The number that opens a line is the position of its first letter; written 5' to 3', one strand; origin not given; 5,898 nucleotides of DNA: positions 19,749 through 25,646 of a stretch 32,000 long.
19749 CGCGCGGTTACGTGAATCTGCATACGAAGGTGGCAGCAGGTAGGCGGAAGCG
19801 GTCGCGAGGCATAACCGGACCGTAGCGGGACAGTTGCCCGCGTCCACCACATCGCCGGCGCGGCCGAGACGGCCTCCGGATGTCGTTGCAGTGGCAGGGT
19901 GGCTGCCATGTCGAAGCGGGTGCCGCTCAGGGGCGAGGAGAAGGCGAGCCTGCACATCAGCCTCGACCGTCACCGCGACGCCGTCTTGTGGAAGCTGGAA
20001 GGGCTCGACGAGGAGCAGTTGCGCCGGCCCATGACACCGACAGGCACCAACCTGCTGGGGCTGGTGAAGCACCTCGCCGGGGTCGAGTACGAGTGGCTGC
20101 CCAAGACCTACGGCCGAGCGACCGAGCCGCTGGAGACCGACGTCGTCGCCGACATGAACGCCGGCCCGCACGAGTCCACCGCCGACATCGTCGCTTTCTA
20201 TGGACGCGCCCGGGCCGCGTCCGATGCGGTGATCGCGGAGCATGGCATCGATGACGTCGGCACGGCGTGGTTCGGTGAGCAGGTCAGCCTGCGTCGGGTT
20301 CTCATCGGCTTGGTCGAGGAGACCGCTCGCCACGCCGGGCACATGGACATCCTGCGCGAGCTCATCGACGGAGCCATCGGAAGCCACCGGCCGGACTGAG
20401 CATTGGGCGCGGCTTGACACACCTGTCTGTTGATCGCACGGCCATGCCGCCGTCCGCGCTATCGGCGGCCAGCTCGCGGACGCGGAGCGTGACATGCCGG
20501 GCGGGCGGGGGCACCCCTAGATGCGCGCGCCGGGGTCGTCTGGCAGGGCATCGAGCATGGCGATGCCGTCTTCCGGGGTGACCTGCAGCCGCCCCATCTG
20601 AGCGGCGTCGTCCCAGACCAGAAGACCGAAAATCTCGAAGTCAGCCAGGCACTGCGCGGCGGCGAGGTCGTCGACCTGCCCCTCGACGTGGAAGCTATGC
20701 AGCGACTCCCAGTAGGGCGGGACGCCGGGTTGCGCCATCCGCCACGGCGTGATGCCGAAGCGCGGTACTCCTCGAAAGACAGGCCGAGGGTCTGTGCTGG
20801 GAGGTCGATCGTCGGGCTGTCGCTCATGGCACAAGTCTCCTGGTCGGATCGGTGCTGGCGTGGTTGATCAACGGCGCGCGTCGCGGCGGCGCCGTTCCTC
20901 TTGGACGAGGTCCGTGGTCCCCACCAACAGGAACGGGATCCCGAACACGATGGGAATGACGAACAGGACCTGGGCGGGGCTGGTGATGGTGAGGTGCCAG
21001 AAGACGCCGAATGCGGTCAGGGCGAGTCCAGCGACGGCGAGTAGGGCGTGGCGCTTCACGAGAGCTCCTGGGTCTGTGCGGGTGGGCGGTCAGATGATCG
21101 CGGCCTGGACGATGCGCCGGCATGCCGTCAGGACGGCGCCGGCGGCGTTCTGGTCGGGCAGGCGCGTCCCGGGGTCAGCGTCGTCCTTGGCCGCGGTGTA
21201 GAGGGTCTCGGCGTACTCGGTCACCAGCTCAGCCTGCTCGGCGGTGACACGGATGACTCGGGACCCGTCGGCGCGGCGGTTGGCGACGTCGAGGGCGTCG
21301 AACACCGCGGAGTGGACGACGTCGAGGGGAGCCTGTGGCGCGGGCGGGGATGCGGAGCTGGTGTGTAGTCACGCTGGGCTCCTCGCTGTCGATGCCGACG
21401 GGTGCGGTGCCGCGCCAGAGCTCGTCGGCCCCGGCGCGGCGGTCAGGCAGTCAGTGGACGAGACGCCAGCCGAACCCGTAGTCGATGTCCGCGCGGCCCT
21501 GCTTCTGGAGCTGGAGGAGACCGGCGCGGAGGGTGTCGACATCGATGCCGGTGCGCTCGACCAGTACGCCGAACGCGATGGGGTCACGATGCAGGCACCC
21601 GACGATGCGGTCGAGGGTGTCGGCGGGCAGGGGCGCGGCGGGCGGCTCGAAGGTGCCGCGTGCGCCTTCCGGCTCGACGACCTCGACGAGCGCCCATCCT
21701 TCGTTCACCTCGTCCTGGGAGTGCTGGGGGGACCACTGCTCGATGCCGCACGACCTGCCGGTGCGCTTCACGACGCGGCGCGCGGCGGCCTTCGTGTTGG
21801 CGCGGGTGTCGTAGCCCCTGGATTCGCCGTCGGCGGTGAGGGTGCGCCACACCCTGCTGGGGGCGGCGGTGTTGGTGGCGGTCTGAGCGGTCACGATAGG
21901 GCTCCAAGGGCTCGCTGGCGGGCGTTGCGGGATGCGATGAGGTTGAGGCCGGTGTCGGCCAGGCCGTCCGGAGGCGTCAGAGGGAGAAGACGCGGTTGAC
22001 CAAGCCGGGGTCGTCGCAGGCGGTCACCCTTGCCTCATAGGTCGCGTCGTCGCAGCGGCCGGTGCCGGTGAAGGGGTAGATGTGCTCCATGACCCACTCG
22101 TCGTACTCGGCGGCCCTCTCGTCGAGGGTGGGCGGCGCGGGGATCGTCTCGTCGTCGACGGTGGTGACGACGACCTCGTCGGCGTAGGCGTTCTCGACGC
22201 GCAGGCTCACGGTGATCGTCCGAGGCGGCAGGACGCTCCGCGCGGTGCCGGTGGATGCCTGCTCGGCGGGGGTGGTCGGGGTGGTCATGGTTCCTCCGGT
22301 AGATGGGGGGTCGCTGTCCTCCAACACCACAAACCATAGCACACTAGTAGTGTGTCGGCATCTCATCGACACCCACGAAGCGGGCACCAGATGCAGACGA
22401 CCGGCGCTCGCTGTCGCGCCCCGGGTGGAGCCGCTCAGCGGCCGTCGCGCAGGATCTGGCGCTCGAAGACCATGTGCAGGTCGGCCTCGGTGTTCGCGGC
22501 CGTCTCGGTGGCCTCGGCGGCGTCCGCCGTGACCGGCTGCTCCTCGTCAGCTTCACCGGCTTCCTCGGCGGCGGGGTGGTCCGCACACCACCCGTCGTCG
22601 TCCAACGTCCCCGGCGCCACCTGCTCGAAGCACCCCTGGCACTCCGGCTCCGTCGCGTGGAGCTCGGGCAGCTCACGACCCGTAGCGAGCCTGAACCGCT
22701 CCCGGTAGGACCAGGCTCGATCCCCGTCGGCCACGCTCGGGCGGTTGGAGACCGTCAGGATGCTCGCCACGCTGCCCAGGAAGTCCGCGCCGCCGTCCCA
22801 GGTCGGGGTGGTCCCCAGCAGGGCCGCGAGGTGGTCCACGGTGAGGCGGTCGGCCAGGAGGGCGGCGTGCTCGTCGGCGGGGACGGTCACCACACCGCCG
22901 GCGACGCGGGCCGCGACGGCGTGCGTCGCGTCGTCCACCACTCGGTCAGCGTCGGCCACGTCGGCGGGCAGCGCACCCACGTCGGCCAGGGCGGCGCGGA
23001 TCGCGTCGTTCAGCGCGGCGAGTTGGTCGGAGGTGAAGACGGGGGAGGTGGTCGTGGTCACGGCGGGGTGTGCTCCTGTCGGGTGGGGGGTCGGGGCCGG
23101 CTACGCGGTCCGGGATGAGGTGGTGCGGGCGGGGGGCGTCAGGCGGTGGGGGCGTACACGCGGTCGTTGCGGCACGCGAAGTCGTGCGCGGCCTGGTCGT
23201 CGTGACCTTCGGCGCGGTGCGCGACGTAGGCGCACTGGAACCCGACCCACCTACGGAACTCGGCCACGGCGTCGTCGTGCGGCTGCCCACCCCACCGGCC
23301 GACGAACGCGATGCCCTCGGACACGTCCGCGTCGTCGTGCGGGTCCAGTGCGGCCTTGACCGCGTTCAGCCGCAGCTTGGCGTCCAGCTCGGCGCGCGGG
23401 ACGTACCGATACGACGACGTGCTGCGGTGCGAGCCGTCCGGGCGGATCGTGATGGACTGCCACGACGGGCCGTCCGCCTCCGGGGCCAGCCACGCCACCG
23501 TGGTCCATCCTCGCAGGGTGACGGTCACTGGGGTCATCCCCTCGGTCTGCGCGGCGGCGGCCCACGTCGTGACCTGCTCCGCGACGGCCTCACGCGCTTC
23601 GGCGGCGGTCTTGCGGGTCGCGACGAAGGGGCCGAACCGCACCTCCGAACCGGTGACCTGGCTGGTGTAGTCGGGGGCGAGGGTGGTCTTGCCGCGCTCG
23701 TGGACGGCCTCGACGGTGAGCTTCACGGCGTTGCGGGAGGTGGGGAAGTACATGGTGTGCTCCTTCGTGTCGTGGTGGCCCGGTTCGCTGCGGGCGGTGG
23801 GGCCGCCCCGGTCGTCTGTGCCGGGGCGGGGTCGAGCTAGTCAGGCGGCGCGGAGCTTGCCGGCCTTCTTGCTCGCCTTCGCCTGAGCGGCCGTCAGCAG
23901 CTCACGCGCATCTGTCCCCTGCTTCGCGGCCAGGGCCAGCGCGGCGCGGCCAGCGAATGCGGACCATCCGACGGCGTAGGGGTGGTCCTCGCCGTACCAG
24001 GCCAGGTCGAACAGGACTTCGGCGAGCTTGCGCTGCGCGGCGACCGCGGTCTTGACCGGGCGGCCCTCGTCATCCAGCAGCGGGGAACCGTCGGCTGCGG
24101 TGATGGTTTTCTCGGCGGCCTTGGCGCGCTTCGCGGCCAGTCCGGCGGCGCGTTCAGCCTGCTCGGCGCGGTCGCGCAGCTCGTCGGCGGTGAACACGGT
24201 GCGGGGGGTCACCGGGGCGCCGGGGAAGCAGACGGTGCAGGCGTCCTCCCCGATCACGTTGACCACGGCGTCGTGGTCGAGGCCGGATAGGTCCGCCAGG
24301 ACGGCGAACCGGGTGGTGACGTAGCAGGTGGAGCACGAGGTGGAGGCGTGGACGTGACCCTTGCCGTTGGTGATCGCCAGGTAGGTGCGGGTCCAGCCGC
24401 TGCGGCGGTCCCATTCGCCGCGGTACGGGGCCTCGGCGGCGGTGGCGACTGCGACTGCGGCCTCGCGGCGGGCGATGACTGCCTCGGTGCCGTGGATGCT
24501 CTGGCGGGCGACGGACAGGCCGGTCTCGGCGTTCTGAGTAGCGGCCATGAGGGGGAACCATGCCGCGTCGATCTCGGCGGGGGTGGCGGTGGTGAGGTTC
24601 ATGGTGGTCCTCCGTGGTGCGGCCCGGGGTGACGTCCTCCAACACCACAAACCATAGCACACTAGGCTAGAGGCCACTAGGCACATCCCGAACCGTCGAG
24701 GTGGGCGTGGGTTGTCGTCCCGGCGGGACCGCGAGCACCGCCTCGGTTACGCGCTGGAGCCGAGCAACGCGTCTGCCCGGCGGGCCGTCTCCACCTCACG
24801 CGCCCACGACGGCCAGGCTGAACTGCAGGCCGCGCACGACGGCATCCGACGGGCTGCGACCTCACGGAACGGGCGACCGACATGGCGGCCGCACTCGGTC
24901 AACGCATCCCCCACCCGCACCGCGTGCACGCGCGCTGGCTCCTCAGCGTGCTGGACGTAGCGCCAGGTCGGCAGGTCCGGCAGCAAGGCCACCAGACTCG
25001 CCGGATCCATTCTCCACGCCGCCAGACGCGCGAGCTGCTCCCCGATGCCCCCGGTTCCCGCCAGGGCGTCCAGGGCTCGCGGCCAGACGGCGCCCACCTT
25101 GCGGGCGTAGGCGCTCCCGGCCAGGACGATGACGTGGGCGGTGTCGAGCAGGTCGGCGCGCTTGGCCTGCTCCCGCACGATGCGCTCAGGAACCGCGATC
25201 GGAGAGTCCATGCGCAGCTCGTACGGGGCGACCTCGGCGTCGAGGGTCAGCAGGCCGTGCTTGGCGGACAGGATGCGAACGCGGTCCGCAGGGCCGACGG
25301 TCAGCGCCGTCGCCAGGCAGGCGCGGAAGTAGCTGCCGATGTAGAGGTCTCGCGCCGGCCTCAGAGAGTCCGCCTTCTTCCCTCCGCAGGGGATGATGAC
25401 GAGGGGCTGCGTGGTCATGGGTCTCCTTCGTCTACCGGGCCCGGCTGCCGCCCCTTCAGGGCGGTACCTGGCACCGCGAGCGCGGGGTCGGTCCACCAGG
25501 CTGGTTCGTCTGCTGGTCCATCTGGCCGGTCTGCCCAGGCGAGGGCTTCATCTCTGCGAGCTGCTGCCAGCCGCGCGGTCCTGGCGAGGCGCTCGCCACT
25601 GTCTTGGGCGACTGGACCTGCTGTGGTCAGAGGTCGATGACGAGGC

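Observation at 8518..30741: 5'-leader stem-loop with invariant loop (A)CAGCGAC and covarying stems: candidate new cis-regulatory RNA (nut-like)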

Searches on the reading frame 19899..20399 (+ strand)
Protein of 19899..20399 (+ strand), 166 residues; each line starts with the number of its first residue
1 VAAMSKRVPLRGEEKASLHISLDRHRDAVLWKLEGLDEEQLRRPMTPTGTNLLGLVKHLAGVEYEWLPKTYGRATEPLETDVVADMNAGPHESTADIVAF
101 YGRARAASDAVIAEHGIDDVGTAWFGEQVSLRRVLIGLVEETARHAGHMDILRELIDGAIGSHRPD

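Call 18: search_protein_families(library=pfam, proteins=[window:19899-20399:+], max_evalue=0.01)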
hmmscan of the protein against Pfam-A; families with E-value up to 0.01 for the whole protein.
window:19899-20399:+ (166 aa): 4 families
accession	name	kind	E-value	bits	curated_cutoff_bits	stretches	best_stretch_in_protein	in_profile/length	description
PF04978.18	MST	-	7e-45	153.6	27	1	18-158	2-149/149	Mycothiol-S-transferase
PF12867.12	DinB_2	-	2.7e-12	47.7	24.8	1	22-149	2-128/128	DinB superfamily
PF11716.13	MDMPI_N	-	0.00059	21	24.2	1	26-146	5-136/140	Mycothiol maleylpyruvate isomerase N-terminal domain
PF05163.17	DinB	-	0.0015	18.9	23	1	22-149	12-138/165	DinB family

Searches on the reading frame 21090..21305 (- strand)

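Call 11: search_protein_families(library=pfam, proteins=[window:21090-21305:-], max_evalue=0.01)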
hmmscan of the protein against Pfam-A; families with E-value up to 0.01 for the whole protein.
window:21090-21305:- (71 aa): 0 families

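Call 60: search_protein_families(library=phrogs, proteins=[window:21090-21305:-], max_evalue=0.001)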
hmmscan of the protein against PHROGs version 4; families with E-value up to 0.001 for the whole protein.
window:21090-21305:- (71 aa): 1 family
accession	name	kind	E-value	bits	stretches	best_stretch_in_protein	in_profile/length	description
phrog_2761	-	unknown function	6.5e-06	27.8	1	1-66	38-103/108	-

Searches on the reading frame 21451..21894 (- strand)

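Call 11: search_protein_families(library=pfam, proteins=[window:21451-21894:-], max_evalue=0.01)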
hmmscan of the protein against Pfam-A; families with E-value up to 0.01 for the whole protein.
window:21451-21894:- (147 aa): 1 family
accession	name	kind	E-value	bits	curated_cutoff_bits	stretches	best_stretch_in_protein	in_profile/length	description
PF17782.7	DprA_WH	-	7.4e-07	29.6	22.9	1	84-130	4-50/61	DprA winged helix domain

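Call 60: search_protein_families(library=phrogs, proteins=[window:21451-21894:-], max_evalue=0.001)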
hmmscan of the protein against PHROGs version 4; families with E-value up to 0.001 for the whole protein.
window:21451-21894:- (147 aa): 0 families

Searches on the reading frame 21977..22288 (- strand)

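Call 60: search_protein_families(library=phrogs, proteins=[window:21977-22288:-], max_evalue=0.001)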
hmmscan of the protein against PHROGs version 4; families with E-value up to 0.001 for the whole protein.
window:21977-22288:- (103 aa): 1 family
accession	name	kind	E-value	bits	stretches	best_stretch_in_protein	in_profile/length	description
phrog_37099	-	unknown function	6.8e-13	49.6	1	24-101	3-79/81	-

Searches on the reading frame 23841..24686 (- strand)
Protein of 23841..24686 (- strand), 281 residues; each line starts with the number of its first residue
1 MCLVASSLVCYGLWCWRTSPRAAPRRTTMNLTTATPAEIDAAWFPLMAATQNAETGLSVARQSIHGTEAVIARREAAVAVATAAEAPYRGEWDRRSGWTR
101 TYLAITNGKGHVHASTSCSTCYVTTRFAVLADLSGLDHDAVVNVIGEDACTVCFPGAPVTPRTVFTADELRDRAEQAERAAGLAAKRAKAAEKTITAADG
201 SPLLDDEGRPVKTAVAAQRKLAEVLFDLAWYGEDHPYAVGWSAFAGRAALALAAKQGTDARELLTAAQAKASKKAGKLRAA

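Call 11: search_protein_families(library=pfam, proteins=[window:23841-24686:-], max_evalue=0.01)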
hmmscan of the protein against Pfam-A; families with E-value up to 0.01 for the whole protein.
window:23841-24686:- (281 aa): 0 families

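Call 59: search_protein_families(library=phrogs, proteins=[window:23841-24602:-], max_evalue=0.001)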
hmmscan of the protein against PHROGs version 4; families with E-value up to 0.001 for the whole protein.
window:23841-24602:- (253 aa): 2 families
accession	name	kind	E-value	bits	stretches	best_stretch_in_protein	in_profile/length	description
phrog_15500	-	unknown function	8.5e-42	144.5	1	10-247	22-237/257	-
phrog_2433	-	unknown function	1e-20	75.6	1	20-133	61-171/230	-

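Call 100: search_protein_families(library=ncbifam, proteins=[window:23841-24602:-], max_evalue=0.01)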
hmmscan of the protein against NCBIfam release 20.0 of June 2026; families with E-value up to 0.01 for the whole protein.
window:23841-24602:- (253 aa): 0 families

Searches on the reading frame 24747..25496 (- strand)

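Call 10: search_protein_families(library=pfam, proteins=[window:24747-25496:-], max_evalue=0.01)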
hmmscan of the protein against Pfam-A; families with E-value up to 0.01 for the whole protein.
window:24747-25496:- (249 aa): 2 families
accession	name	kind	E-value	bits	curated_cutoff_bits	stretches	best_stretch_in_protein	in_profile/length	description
PF21818.3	DUF6884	-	2.3e-21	76.8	30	1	33-158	2-133/135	Family of unknown function (DUF6884)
PF03883.20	H2O2_YaaD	-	0.0069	16.4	29.6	1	44-104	72-136/236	Peroxide stress protein YaaA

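Call 59: search_protein_families(library=phrogs, proteins=[window:24747-25496:-], max_evalue=0.001)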
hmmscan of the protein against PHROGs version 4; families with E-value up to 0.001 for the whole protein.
window:24747-25496:- (249 aa): 2 families
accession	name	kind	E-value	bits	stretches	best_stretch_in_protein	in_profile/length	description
phrog_5935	-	unknown function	1.2e-22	81.4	1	28-159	5-146/155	-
phrog_5436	-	unknown function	8.3e-16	59.4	1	28-154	125-255/267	-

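Call 100: search_protein_families(library=ncbifam, proteins=[window:24747-25496:-], max_evalue=0.01)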
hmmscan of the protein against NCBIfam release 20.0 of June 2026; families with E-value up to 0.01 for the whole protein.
window:24747-25496:- (249 aa): 0 families
